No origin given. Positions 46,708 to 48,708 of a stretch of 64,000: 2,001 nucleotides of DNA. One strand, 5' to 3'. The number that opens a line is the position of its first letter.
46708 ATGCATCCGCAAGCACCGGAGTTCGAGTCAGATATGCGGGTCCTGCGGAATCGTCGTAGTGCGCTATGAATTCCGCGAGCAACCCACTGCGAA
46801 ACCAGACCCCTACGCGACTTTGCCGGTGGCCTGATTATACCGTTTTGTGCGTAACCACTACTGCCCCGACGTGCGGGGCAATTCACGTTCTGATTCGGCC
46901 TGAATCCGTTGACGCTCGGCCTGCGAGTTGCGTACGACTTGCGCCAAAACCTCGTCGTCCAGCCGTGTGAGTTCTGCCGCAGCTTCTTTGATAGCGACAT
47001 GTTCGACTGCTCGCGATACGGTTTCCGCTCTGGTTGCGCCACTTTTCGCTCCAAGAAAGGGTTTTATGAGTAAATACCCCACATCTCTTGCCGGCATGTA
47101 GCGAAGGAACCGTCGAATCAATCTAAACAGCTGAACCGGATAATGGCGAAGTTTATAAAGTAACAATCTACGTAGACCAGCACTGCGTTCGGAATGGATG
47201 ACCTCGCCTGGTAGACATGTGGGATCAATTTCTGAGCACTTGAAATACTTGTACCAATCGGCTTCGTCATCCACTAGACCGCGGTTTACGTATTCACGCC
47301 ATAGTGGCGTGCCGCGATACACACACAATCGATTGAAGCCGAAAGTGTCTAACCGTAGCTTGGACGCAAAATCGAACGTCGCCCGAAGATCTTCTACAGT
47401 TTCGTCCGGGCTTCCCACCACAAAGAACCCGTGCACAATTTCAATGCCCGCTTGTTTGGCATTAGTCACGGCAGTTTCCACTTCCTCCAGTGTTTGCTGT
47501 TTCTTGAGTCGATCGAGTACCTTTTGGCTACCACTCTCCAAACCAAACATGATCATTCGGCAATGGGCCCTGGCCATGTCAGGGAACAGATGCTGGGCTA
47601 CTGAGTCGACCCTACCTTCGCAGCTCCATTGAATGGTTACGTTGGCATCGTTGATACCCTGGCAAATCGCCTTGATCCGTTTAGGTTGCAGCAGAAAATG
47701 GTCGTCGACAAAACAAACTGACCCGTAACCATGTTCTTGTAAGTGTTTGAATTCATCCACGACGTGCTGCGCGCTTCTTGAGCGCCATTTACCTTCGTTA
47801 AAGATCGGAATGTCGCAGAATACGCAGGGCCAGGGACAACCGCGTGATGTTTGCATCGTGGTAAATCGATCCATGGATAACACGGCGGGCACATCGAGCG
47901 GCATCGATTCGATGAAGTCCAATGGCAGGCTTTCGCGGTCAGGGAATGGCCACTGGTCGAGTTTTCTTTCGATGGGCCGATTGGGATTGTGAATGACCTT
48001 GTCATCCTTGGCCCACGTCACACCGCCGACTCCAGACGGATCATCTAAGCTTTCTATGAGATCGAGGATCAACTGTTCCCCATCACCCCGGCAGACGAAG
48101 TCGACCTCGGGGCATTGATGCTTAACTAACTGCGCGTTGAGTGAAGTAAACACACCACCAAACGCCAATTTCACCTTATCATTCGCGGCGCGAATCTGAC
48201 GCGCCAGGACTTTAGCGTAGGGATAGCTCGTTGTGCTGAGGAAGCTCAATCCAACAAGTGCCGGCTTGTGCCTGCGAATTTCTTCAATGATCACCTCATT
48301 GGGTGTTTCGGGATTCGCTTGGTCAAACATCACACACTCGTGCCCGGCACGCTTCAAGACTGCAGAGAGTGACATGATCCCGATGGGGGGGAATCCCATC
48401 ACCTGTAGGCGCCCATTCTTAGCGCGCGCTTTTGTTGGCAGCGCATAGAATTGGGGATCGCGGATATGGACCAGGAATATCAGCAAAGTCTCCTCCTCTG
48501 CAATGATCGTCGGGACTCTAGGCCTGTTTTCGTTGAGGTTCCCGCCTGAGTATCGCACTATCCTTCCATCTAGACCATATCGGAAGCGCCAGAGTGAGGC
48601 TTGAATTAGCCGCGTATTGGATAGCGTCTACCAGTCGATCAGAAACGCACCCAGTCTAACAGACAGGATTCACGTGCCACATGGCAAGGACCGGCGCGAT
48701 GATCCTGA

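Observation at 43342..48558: Two-gene cargo: SAM-domain/cyclase/STAND/TPR giant protein plus a B12 radical SAM enzyme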

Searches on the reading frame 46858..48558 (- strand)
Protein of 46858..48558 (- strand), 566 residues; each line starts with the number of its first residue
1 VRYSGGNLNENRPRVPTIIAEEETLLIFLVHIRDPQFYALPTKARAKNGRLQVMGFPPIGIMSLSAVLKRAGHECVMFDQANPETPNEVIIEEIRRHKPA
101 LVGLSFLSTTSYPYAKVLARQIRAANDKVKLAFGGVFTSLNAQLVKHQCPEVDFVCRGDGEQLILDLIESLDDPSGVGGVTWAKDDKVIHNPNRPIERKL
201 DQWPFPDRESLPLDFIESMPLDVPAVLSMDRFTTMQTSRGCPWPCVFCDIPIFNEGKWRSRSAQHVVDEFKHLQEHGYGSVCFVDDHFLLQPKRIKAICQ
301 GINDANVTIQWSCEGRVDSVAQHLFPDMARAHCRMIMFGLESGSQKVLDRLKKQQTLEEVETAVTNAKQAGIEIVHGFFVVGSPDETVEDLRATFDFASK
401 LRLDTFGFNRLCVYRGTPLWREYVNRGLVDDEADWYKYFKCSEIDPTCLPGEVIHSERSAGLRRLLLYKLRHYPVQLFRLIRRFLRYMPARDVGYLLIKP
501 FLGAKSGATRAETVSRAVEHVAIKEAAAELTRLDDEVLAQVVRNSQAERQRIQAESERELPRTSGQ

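Call 5: search_protein_families(library=pfam, proteins=[window:46858-48558:-], max_evalue=0.01)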
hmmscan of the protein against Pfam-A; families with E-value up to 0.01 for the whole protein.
window:46858-48558:- (566 aa): 2 families
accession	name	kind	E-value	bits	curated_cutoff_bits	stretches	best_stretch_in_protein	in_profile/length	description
PF04055.27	Radical_SAM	-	2.6e-24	86.7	29.5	1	236-398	2-166/166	Radical SAM superfamily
PF02310.24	B12-binding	-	5.6e-21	75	32.1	1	57-164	13-117/121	B12 binding domain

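Call 6: search_protein_families(library=ncbifam, proteins=[window:46858-48558:-], max_evalue=0.001)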
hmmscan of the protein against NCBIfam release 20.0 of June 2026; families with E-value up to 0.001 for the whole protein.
window:46858-48558:- (566 aa): 33 families (the best 25 are shown)
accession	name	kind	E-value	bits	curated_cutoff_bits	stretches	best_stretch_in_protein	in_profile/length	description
TIGR03471.1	HpnJ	equivalog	3e-45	155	577.6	1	106-434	75-398/472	hopanoid biosynthesis associated radical SAM protein HpnJ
TIGR02026.1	BchE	equivalog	4.8e-44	151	481.35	1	55-484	19-447/497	magnesium-protoporphyrin IX monomethyl ester anaerobic oxidative cyclase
NF050148.1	rSAM_ApyD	equivalog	4.1e-39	134.5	750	1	56-398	23-363/645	RiPP biosynthesis radical SAM protein ApyD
TIGR04479.1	bcpD_PhpK_rSAM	subfamily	5.3e-38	130.7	600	1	42-435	56-443/504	PhpK family radical SAM P-methyltransferase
TIGR04072.2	rSAM_ladder_B12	equivalog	7.4e-34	117.1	360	1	58-449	18-400/443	lipid biosynthesis B12-binding/radical SAM protein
NF033070.1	rSAM_AprD4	equivalog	1.3e-32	113.3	500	1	214-439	179-406/456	AprD4 family radical SAM diol-dehydratase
NF038361.1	rSAM_Sden_1168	equivalog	2e-30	105.9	575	1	112-432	158-482/560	Sden_1168 family B12-binding radical SAM P-methyltransferase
NF040546.1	rSAM_CUAEP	equivalog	4.6e-30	104.7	500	1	54-399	9-339/468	CUAEP/CCAEP-tail radical SAM (seleno)protein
NF040542.1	rSAM_RCCLKC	equivalog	1.4e-28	100.2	450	1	55-434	10-388/423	arsinothricin biosynthesis radical SAM protein ArsL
TIGR04014.1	B12_SAM_MJ_0865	equivalog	1.5e-28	99.7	360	1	92-409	32-344/434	methyl-coenzyme M reductase glutamine C-methyltransferase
TIGR04385.1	B12_rSAM_cofa1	equivalog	6.2e-28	98.2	450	1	58-397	20-360/438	B12 lower ligand biosynthesis radical SAM protein BzaD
TIGR04013.1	B12_SAM_MJ_1487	hypoth_equivalog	7.2e-27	94.2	251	2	80-284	24-203/382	TIGR04013 family B12-binding domain/radical SAM domain-containing protein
TIGR04367.1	HpnR_B12_rSAM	equivalog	4.6e-26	91.4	650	1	57-421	21-371/490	hopanoid C-3 methylase HpnR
TIGR03975.1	rSAM_ocin_1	subfamily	1.1e-23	83.6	281.85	1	90-396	120-425/606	RiPP maturation radical SAM C-methyltransferase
NF045585.1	rSAM_slr0320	equivalog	6.8e-20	71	775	1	120-402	130-410/511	photosystem II high light acclimation radical SAM protein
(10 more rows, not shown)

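Call 7: search_protein_families(library=padloc, proteins=[window:46858-48558:-], max_evalue=0.001)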
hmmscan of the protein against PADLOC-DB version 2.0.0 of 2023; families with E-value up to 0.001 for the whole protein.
window:46858-48558:- (566 aa): 1 family
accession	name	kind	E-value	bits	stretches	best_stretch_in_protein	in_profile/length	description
PDLC04689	PDC-M51A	-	2.8e-15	54.1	1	82-429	49-380/420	-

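Call 13: find_homologous_proteins(query=window:46858-48558:-, max_evalue=1e-10)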
Query window:46858-48558:- (566 aa): 2907 proteins with E <= 1e-10 among 8000 candidates; the best 120 are listed.
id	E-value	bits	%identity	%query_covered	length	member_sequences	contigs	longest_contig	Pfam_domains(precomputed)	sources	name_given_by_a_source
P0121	0.0e+0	1152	90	96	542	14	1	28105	PF04055.28,PF02310.25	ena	-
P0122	0.0e+0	1103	85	97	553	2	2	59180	PF04055.28,PF02310.25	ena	-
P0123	0.0e+0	1103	86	96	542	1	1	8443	PF04055.28,PF02310.25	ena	-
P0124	0.0e+0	1099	86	96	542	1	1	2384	PF04055.28,PF02310.25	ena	-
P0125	0.0e+0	1092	86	96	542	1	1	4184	PF04055.28,PF02310.25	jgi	jgi:anaerobic magnesium-protoporphyrin IX monomethyl ester cyclase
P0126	0.0e+0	1091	86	96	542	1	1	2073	PF04055.28,PF02310.25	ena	-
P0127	0.0e+0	1091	85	96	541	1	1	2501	PF04055.28,PF02310.25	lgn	-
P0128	0.0e+0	1083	84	96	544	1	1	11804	PF04055.28,PF02310.25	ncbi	-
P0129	0.0e+0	1081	83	96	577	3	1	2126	PF04055.28,PF02310.25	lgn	-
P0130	0.0e+0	1080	84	96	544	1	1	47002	PF04055.28,PF02310.25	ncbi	-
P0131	0.0e+0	1078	83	96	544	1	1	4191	PF04055.28,PF02310.25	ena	-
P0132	0.0e+0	1076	84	96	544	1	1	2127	PF04055.28,PF02310.25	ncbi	-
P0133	0.0e+0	1076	84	96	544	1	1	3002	PF04055.28,PF02310.25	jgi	-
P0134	0.0e+0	1075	84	96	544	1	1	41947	PF04055.28,PF02310.25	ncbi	-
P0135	0.0e+0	1074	84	96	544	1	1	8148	PF04055.28,PF02310.25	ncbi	-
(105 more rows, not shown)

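Call 14: find_related_loci(query=window:46858-48558:-, collection=genome_contigs, flank=8000)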
Query window:46858-48558:- (566 aa) in genome_contigs; peptide patterns used: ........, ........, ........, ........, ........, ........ (x = any residue, [..] = any of these).
599 stretches matched a pattern (row limit reached: there are more); 550 encode a relative of the query (tblastn E <= 1e-3); the best 80 are kept; 80 distinct loci.
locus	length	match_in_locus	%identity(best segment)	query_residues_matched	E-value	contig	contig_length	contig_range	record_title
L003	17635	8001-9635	90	21-565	0e+0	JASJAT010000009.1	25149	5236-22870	MAG: Arenicellales bacterium isolate MO_035.B17 MO_035.c_154, whole genome shotgun sequence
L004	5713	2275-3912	86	21-566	0e+0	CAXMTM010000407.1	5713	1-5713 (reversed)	MAG: Arenicellales bacterium isolate 10C-St20-MC-01_bin.32.orig genome assembly, contig: k141_1695910, whole genome shot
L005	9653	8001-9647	84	20-566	0e+0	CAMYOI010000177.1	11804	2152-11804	MAG: uncultured Gammaproteobacteria bacterium isolate FCS_Gamma_070 genome assembly, contig: scaffold_4570, whole genome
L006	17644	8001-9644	84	21-566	0e+0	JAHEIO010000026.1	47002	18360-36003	MAG: Gammaproteobacteria bacterium isolate Ww503 NODE_1124_length_47002_cov_20.870950, whole genome shotgun sequence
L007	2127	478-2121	84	21-566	0e+0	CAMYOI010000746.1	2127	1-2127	MAG: uncultured Gammaproteobacteria bacterium isolate FCS_Gamma_070 genome assembly, contig: scaffold_39713, whole genom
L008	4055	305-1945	81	22-566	0e+0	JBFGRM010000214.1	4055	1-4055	MAG: Nitrospiraceae bacterium isolate Mix_sand04.2021.02.Z.16 k141_1478320_length_4055_cov_10.3919, whole genome shotgun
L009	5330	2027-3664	81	22-565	0e+0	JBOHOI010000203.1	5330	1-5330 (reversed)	MAG: Nitrospiraceae bacterium isolate SD8032_metabat2.bin.4 NODE_5351_length_5330_cov_1.769748, whole genome shotgun seq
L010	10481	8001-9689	79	6-566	0e+0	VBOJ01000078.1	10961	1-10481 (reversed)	MAG: Nitrospirae bacterium isolate NS_7 14_1009_16_40cm_scaffold_16747, whole genome shotgun sequence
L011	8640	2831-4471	81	22-566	0e+0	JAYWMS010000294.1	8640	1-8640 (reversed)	MAG: Nitrospirota bacterium isolate DY22_TVG06_BIN6 k141_855606, whole genome shotgun sequence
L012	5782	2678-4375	78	3-566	0e+0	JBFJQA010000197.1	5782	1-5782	MAG: Nitrospiraceae bacterium isolate Mix_sand18.2022.04.D.77 k141_880863_length_5782_cov_11.6314, whole genome shotgun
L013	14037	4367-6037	78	14-566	0e+0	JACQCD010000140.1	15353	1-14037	MAG: Nitrospirae bacterium isolate NC_groundwater_959_Pr1_S-0.2um_63_21 Montesol18-Sp2_coassembly_scaffold_1169090, whol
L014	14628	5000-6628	80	24-564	0e+0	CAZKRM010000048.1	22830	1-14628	MAG TPA_asm: uncultured Nitrospiraceae bacterium isolate SRP090828_co1_132 genome assembly, contig: NODE_343_length_2283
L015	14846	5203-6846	79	20-564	0e+0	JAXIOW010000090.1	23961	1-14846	MAG: Nitrospirales bacterium isolate Fractures_MAG_03 c_000000020653, whole genome shotgun sequence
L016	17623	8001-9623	79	22-560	0e+0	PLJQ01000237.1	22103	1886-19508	MAG: Limisphaerales bacterium isolate palsa_1396 73.20110800_P1M.49_contig_47435, whole genome shotgun sequence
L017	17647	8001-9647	79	20-565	0e+0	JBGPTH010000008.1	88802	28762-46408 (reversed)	MAG: Nitrospiria bacterium isolate OBJ1_062018_110_73 k141_340856_length_88802_cov_15.8290, whole genome shotgun sequenc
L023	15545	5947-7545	82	25-557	0e+0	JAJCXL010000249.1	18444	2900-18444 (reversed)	MAG: Acidobacteriota bacterium isolate OFTM150 OFTM150_248, whole genome shotgun sequence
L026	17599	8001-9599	80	21-553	0e+0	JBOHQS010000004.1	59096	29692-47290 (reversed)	MAG: Candidatus Methylomirabilales bacterium isolate SE1492_maxbin2.bin.0 NODE_12_length_59096_cov_3.670793, whole genom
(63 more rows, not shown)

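Call 20: search_solved_structures(query=window:46858-48558:-, max_evalue=0.001, show_alignments=1)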
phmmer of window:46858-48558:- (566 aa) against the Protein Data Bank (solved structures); distinct sequences matched with E-value up to 0.001: 5.
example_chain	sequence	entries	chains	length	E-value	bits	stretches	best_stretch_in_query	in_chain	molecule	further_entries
6fd2_B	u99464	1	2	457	3.6e-26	95.2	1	209-433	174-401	Putative apramycin biosynthetic oxidoreductase 4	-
9ccb_A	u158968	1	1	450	7.9e-15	57.7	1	212-431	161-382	Radical SAM core domain-containing protein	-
2qgq_A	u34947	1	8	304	2.1e-06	29.9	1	235-408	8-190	Protein TM_1862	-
4jc0_A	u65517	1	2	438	3.1e-06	29.3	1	233-408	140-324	Ribosomal protein S12 methylthiotransferase RimO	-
5ul2_A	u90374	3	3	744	5.1e-05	25.3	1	78-400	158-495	OxsB protein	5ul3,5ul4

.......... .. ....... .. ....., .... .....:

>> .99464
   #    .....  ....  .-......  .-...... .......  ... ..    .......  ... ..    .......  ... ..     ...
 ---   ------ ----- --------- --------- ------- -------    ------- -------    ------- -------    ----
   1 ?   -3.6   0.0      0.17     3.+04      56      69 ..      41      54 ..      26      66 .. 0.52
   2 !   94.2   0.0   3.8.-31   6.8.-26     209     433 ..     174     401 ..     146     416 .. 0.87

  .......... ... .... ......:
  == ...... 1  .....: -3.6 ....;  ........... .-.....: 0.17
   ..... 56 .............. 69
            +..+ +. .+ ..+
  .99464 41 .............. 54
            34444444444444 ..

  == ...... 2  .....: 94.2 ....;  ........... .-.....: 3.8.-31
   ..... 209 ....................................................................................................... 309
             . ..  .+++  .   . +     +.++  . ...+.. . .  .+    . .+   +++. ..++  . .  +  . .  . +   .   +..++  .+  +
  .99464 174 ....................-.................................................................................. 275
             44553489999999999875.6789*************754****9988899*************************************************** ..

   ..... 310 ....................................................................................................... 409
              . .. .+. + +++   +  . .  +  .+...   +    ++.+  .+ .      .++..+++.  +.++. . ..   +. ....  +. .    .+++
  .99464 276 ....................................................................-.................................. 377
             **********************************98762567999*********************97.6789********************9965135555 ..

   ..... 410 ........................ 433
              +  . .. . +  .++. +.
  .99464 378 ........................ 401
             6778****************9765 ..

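Call 39: search_protein_families(library=pfam, proteins=[L006:6548-7504:-, L006:5400-6347:-, L006:9797-11170:+, L006:11209-12060:+, L003:6796-7899:-, L003:9705-10814:-, L026:6860-7768:+, L026:9544-10065:+, L023:4163-5836:+, L023:7754-8842:+], max_evalue=0.0001)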
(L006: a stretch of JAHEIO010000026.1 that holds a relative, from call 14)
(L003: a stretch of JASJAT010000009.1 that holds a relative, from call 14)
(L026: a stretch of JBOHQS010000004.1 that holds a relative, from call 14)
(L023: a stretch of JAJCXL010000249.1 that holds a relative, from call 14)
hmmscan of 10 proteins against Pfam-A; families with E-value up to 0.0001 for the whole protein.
L006:6548-7504:- (318 aa): 4 families
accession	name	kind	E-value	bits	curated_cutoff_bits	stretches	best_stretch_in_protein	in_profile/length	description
PF07859.19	Abhydrolase_3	-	5e-56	190.2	25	1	83-289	1-209/210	alpha/beta hydrolase fold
PF20434.5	BD-FAE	-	6.7e-15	55.6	26.8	1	76-175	9-111/215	BD-FAE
PF10340.15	Say1_Mug180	-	4.5e-09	36.1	21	1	155-226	197-272/374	Steryl acetyl hydrolase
PF00135.34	COesterase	-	1.4e-05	24.7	27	1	83-199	106-227/515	Carboxylesterase family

L006:5400-6347:- (315 aa): 1 family
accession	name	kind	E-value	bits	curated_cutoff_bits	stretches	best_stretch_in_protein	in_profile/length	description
PF04069.17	OpuAC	-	1.1e-55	189.5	21.2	1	32-285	2-257/257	Substrate binding domain of ABC-type glycine betaine transport system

L006:9797-11170:+ (457 aa): 1 family
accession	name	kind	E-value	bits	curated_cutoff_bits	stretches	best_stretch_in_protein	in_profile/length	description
PF01554.23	MatE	-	9.4e-46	155.9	24.9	2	23-183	1-161/161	MatE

L006:11209-12060:+ (283 aa): 0 families

L003:6796-7899:- (367 aa): 3 families
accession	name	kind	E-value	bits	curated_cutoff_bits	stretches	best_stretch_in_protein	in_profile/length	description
PF07859.19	Abhydrolase_3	-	4.8e-54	183.7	25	1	127-333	1-209/210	alpha/beta hydrolase fold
PF20434.5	BD-FAE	-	3.4e-15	56.6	26.8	1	124-213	13-105/215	BD-FAE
PF10340.15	Say1_Mug180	-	3.9e-08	33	21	1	196-272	194-274/374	Steryl acetyl hydrolase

L003:9705-10814:- (369 aa): 1 family
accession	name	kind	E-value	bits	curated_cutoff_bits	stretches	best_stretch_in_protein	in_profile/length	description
PF03576.19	Peptidase_S58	-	4.9e-118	394.5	23.9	1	24-348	1-306/307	Peptidase family S58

L026:6860-7768:+ (302 aa): 4 families
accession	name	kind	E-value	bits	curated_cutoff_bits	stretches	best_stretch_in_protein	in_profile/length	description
PF01370.27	Epimerase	-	1.1e-12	48.4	20.9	1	3-193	2-226/240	NAD dependent epimerase/dehydratase family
PF13460.12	NAD_binding_10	-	1.4e-10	41.8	27.2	1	6-144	1-145/184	NAD(P)H-binding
PF05368.20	NmrA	-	1.4e-07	31.9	27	1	4-234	7-247/298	NmrA-like family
PF01073.25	3Beta_HSD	-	3.6e-06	26.7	22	0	3-30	1-30/280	3-beta hydroxysteroid dehydrogenase/isomerase family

L026:9544-10065:+ (173 aa): 0 families

L023:4163-5836:+ (557 aa): 2 families
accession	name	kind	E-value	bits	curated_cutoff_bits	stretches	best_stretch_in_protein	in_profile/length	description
PF07969.17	Amidohydro_3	-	6.8e-72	243.9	29.7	1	75-554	1-471/472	Amidohydrolase family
PF01979.26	Amidohydro_1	-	1.1e-09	38.4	25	1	415-531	219-322/345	Amidohydrolase family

L023:7754-8842:+ (362 aa): 8 families
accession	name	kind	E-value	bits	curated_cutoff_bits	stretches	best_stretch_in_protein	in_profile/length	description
PF13847.12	Methyltransf_31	-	5.1e-16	59.1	27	1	176-296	2-126/145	Methyltransferase domain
PF08242.18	Methyltransf_12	-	2.9e-13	50.8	30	1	182-277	1-98/98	Methyltransferase domain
PF13649.12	Methyltransf_25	-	1.8e-12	48.2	27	1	182-275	2-97/97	Methyltransferase domain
PF13489.12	Methyltransf_23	-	2.7e-11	43.9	27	1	163-286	8-123/164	Methyltransferase domain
PF08241.18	Methyltransf_11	-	5.4e-11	43.4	21.2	1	182-279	1-95/95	Methyltransferase domain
PF21320.3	HTH_65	-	7.8e-11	42.5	24.1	1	30-99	3-73/75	Rv2258c-like winged HTH domain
PF05175.20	MTS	-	7.1e-08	32.7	23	1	172-280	24-139/170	Methyltransferase small domain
PF02390.23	Methyltransf_4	-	4.5e-06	26.7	24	1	180-236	4-60/173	Putative methyltransferase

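Call 65: search_dna_similar(query=window:46858-48486:-, collection=plasmids, mode=protein, max_evalue=1e-30, max_rows=10)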
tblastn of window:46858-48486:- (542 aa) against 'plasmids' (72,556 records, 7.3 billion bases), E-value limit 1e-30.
Records with a match: 10; places in all: 11; records where one place covers at least 80% of the query: 0.
Best place of each record, by identity: <60% 10.
By first word of the organism name: Streptomyces 3; Sinorhizobium 2; Azoarcus 1; Solidesulfovibrio 1; Clostridium 1; Rhizobium 1; Neorhizobium 1.
By predicted mobility (MOB-suite, as given by PLSDB): mobilizable 4; non-mobilizable 4; conjugative 2.
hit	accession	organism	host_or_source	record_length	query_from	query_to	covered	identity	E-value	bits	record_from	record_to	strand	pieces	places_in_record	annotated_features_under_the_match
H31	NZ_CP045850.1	Streptomyces clavuligerus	pure culture single spore ...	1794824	32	421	72%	32.1%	3e-41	167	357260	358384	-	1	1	none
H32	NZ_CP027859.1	Streptomyces clavuligerus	Cell culture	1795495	32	421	72%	32.1%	3e-41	167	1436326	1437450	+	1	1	none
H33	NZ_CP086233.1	Streptomyces clavuligerus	whole organism,soil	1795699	32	421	72%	32.1%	3e-41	167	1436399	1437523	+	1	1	none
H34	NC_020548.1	Azoarcus sp. KH32C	-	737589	34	411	70%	31.3%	3e-45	179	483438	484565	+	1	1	radical SAM protein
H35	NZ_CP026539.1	Solidesulfovibrio carbinolicus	-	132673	32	404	69%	30.6%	5e-42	169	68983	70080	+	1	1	radical SAM protein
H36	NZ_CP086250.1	Clostridium estertheticum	single colony,beef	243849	16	414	74%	28.4%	2e-37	155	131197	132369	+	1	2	radical SAM protein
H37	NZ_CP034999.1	Rhizobium acidisoli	Phaseolus vulgaris,root nodule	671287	10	414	75%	27.8%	1e-38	159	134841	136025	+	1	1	radical SAM protein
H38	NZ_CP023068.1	Sinorhizobium sojae CCBAU 05684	G.max,nodule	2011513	35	409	69%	28.9%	4e-34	145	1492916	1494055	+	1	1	record has no annotation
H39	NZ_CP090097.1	Neorhizobium galegae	Galega,Cell culture,Plant nodule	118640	33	378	64%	29.1%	2e-34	146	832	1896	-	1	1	none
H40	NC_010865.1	Sinorhizobium meliloti SM11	-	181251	33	378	64%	28.8%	2e-33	143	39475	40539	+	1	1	radical SAM protein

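Call 79: search_protein_representatives(protein=window:46858-48486:-)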
Query: 542 residues. Proteins with E-value up to 0.001 (for the whole library): 50964; up to 1e-10: 31433; up to 1e-30: 5818. The best 150 are listed.
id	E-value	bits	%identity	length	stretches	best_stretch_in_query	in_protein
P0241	3.2e-220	748.8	62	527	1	2-524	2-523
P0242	6.4e-158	543.2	76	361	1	1-306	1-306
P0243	7.6e-141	486.9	76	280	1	243-520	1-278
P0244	1.6e-123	429.7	42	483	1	1-466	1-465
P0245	7.6e-119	414.3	41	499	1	24-474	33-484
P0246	2.7e-111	389.3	75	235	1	1-229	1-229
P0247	1.6e-109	383.5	64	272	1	156-427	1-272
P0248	4.1e-109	382.2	79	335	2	74-188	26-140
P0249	4.8e-109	381.9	74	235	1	304-532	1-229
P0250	2.5e-107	376.2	74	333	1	103-330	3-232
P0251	8.5e-107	374.5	48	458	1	1-368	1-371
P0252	4.0e-101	355.8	64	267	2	103-262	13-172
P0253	8.6e-98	344.8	69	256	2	87-268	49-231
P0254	5.8e-97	342.0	77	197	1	1-197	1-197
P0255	1.7e-91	324.0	65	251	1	30-279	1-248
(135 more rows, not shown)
